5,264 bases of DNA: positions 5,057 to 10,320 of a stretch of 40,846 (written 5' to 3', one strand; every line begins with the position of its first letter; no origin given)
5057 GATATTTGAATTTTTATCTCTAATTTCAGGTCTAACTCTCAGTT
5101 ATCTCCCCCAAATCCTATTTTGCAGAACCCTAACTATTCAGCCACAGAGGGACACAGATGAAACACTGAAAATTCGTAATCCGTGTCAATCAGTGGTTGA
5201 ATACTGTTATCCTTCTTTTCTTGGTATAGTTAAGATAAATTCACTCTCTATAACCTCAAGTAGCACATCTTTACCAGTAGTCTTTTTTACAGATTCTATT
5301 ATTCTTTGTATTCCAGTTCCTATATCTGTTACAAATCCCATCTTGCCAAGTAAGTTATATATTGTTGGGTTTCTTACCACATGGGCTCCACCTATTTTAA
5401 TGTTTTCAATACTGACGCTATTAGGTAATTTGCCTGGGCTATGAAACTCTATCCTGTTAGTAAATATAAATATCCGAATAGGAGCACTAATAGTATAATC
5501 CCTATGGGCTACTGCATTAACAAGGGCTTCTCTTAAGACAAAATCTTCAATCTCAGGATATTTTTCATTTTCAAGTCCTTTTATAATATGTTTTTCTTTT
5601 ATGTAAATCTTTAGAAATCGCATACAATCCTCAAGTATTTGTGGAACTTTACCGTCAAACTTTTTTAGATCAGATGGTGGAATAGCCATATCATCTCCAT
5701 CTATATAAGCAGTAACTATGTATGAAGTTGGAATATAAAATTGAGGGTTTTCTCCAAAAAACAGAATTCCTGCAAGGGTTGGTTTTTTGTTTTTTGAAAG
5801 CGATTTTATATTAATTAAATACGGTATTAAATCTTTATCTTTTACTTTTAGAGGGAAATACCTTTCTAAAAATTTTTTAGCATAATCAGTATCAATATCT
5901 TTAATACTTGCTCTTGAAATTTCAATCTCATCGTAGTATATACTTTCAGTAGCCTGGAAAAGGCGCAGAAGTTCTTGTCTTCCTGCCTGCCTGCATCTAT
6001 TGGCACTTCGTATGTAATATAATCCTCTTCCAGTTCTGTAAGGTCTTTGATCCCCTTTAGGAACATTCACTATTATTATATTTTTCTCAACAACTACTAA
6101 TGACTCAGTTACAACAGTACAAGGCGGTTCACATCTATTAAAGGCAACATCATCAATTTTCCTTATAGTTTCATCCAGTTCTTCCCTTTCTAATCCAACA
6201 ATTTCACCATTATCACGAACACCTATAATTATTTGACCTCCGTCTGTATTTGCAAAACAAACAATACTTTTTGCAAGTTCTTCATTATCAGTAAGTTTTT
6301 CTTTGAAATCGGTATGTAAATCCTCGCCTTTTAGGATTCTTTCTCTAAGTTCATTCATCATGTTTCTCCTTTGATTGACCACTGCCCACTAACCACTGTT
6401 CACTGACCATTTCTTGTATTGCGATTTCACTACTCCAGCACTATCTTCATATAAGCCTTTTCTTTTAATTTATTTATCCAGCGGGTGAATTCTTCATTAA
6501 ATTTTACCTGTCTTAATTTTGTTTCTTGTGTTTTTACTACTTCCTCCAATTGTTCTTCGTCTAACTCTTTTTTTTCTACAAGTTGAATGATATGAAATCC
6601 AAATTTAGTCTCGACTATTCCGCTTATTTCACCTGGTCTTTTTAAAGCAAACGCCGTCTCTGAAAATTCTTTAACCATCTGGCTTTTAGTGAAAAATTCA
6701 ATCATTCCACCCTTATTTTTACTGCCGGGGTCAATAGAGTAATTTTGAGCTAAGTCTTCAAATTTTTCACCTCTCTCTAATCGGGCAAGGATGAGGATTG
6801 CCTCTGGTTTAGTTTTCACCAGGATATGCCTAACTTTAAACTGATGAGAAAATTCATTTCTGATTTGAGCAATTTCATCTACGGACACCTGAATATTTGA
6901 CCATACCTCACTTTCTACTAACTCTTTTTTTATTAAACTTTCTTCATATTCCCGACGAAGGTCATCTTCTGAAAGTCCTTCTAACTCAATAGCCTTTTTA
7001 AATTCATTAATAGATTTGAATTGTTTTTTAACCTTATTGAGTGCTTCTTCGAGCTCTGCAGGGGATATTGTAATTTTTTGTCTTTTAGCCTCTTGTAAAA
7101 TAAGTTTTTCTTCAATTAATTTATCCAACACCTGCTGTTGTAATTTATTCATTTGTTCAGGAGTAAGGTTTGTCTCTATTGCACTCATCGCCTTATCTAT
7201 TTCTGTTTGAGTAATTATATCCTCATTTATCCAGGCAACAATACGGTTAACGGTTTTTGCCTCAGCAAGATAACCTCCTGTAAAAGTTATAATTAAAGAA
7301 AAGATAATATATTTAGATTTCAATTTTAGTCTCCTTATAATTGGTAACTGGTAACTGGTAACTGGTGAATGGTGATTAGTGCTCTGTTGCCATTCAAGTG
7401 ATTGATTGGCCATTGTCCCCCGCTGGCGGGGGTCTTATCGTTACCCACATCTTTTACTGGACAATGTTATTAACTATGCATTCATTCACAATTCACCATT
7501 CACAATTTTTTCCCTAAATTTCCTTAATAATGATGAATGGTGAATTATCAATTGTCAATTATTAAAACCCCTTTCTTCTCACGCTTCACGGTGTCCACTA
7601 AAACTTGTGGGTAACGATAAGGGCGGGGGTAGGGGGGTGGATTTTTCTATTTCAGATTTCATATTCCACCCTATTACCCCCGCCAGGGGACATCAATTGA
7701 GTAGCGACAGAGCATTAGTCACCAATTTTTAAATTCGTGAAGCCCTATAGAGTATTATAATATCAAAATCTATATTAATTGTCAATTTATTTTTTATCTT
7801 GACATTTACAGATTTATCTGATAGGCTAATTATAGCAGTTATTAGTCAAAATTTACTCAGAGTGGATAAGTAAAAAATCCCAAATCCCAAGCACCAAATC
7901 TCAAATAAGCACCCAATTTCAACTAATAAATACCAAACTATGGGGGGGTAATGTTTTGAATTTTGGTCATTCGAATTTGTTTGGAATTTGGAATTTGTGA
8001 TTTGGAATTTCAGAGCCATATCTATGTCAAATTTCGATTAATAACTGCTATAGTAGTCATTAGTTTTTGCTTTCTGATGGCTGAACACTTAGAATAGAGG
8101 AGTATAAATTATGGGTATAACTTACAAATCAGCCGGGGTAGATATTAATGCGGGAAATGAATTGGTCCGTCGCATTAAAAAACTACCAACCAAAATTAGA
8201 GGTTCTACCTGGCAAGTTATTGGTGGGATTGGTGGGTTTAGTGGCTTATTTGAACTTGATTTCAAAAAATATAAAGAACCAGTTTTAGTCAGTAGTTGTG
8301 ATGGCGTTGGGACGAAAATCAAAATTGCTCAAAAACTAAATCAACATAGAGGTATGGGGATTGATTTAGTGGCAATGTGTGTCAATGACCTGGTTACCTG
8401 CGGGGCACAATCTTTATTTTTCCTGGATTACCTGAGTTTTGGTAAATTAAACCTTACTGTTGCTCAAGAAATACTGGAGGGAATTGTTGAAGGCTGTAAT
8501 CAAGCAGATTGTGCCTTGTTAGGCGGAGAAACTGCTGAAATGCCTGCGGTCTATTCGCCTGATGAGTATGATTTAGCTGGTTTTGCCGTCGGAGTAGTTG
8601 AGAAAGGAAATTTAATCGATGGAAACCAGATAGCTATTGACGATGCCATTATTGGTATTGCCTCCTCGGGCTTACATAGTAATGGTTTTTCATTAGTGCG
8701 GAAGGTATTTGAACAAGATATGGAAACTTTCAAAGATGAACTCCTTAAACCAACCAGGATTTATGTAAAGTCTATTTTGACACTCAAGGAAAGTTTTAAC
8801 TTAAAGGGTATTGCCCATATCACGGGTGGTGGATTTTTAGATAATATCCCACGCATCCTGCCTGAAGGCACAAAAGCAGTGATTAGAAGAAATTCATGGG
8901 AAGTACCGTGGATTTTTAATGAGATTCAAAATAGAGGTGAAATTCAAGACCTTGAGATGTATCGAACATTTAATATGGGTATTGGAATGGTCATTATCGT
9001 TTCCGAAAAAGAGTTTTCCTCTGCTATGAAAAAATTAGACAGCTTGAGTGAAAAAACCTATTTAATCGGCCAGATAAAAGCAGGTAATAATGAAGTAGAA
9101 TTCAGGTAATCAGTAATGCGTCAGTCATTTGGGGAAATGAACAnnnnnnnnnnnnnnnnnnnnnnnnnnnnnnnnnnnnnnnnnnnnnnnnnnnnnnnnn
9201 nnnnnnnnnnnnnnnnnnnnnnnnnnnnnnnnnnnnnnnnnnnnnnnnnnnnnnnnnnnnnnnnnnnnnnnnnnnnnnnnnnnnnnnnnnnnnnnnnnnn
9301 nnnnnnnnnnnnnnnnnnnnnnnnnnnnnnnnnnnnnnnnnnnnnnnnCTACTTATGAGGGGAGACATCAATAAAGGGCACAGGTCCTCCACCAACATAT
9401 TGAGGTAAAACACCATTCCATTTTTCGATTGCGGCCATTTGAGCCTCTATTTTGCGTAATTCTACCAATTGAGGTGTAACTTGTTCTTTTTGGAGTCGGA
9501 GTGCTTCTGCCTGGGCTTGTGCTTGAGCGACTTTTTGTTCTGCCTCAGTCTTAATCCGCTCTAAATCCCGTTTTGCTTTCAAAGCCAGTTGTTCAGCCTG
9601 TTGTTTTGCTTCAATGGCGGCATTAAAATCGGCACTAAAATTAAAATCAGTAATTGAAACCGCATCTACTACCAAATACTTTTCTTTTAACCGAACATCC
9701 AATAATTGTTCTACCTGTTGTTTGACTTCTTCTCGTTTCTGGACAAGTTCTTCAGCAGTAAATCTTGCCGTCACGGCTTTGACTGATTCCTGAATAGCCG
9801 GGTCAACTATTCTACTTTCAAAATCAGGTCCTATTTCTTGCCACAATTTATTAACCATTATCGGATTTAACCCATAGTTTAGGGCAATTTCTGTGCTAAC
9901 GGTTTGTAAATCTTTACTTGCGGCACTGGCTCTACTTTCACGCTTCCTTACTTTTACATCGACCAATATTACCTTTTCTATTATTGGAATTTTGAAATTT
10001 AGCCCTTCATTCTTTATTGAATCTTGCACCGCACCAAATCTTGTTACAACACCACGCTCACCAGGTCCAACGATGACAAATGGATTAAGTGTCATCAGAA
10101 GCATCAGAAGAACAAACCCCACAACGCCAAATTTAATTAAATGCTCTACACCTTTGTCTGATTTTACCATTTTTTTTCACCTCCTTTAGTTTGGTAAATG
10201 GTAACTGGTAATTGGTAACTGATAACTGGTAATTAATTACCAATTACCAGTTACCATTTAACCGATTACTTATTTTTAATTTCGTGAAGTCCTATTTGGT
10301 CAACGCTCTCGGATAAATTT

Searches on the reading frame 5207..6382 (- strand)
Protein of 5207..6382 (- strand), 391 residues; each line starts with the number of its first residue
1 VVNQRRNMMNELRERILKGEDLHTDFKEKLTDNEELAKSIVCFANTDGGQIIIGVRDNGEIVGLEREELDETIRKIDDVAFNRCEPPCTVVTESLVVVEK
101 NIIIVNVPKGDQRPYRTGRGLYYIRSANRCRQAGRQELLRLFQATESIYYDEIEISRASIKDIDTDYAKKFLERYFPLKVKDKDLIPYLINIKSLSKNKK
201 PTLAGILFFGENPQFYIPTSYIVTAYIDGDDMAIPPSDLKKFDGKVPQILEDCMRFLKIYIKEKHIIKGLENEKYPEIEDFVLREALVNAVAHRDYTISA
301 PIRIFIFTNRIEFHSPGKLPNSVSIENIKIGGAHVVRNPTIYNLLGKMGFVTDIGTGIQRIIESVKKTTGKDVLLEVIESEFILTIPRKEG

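Call 19: search_protein_families(library=pfam, proteins=[window:5207-6382:-], max_evalue=0.001)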
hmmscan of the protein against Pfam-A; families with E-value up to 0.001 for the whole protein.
window:5207-6382:- (391 aa): 2 families
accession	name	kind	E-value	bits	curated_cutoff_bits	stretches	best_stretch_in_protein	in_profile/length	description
PF04326.19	SLFN_AlbA_2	-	5.1e-25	88.7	25.3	1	20-133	1-117/118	Schlafen, AlbA_2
PF13749.12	HATPase_c_4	-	3.8e-18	65.7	26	1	300-386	2-89/89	Putative ATP-dependent DNA helicase recG C-terminal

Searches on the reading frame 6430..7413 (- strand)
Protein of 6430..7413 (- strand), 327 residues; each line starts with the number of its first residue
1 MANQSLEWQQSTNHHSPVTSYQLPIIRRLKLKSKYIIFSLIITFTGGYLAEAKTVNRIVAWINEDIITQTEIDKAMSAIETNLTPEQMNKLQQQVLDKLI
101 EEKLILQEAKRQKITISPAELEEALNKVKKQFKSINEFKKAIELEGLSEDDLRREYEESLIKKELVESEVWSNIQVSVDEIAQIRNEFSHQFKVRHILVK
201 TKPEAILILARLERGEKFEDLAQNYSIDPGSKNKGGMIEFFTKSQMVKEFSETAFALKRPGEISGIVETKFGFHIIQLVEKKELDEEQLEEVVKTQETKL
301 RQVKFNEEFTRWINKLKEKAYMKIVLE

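Call 19: search_protein_families(library=pfam, proteins=[window:6430-7413:-], max_evalue=0.001)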
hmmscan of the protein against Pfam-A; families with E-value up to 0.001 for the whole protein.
window:6430-7413:- (327 aa): 6 families
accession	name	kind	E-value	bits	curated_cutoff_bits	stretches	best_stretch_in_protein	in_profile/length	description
PF13616.12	Rotamase_3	-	4.9e-24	85.5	22.5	1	189-282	13-116/116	PPIC-type PPIASE domain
PF00639.27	Rotamase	-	1.1e-20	74.9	21.7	1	202-278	19-95/97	PPIC-type PPIASE domain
PF09312.16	SurA_N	-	1.9e-16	60.8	30.8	1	55-162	1-114/118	SurA N-terminal domain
PF13624.11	SurA_N_3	-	2.4e-15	57.2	27.2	1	35-164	16-160/162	SurA-like N-terminal domain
PF13623.11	SurA_N_2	-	8.7e-10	39.1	28.5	1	36-133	19-130/145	SurA-like N-terminal domain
PF13145.12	Rotamase_2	-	6.9e-09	37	27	1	191-292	22-119/121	PPIC-type PPIASE domain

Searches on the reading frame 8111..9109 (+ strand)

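Call 19: search_protein_families(library=pfam, proteins=[window:8111-9109:+], max_evalue=0.001)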
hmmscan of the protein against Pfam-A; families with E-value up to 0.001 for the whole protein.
window:8111-9109:+ (332 aa): 2 families
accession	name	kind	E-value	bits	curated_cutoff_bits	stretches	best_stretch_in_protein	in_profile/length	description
PF02769.27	AIRS_C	-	1.2e-31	110.4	23.1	1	177-328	3-151/156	AIR synthase related protein, C-terminal domain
PF00586.29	AIRS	-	3.9e-24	85.7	24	1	58-163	14-112/112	AIR synthase related protein, N-terminal domain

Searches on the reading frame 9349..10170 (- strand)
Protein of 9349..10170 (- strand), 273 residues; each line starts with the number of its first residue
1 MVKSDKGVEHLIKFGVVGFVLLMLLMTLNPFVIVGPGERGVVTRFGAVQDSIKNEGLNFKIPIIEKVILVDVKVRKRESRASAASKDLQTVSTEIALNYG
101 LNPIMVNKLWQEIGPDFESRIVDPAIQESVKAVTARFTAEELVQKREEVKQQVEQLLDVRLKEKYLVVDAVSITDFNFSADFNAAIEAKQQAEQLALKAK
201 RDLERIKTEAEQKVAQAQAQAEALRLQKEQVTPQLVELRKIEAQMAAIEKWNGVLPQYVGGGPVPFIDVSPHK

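Call 19: search_protein_families(library=pfam, proteins=[window:9349-10170:-], max_evalue=0.001)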
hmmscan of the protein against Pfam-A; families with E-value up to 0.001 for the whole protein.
window:9349-10170:- (273 aa): 1 family
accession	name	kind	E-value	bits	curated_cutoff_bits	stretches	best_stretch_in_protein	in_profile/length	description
PF01145.31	Band_7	-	1.2e-35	123.6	23.6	1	33-219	2-176/176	SPFH domain / Band 7 family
